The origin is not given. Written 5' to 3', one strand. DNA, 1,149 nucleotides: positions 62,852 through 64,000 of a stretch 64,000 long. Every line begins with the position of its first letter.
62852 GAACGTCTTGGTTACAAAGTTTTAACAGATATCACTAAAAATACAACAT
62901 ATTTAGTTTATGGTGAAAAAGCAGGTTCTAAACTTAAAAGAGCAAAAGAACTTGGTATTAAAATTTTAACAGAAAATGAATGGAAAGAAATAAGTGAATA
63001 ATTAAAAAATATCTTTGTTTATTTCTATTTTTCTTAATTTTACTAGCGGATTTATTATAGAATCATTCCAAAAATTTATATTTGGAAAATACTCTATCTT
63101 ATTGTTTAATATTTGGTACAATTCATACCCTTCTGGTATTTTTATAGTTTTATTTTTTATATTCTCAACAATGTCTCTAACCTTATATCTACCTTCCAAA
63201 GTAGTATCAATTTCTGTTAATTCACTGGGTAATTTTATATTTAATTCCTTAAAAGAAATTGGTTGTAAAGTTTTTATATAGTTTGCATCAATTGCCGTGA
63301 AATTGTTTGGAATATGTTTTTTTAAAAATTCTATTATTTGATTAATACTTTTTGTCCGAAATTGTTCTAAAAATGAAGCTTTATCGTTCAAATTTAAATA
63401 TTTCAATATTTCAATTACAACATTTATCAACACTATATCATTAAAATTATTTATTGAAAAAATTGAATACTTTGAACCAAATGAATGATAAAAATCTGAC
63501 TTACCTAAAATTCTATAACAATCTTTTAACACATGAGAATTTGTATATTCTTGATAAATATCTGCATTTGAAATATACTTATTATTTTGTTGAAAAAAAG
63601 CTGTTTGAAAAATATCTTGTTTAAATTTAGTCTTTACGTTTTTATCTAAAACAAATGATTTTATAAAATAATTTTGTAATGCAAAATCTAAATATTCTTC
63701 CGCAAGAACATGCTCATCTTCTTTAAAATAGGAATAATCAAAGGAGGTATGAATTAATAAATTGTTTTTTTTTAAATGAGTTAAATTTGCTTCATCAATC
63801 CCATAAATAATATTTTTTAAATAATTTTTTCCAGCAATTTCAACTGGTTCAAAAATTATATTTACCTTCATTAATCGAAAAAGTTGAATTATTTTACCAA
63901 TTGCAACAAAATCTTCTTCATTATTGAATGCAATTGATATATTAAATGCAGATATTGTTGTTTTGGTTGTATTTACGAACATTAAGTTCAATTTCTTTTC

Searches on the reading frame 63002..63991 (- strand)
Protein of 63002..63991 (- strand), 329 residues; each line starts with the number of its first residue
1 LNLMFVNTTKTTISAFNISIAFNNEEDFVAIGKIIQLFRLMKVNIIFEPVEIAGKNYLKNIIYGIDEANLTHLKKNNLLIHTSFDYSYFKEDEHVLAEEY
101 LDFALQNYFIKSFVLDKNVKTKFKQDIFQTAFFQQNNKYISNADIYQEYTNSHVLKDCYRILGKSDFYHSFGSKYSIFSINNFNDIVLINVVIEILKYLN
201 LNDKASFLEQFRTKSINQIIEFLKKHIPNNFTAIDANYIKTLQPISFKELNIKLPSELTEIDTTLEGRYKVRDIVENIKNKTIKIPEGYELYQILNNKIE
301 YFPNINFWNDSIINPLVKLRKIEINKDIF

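Call 65: search_protein_families(library=pfam, proteins=[window:63002-63991:-], max_evalue=0.1)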
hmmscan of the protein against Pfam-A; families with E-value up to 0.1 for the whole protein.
window:63002-63991:- (329 aa): 1 family
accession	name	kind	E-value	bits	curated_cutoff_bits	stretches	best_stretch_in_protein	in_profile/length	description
PF16987.10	KIX_2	-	0.069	13.5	25.6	0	205-237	6-38/83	KIX domain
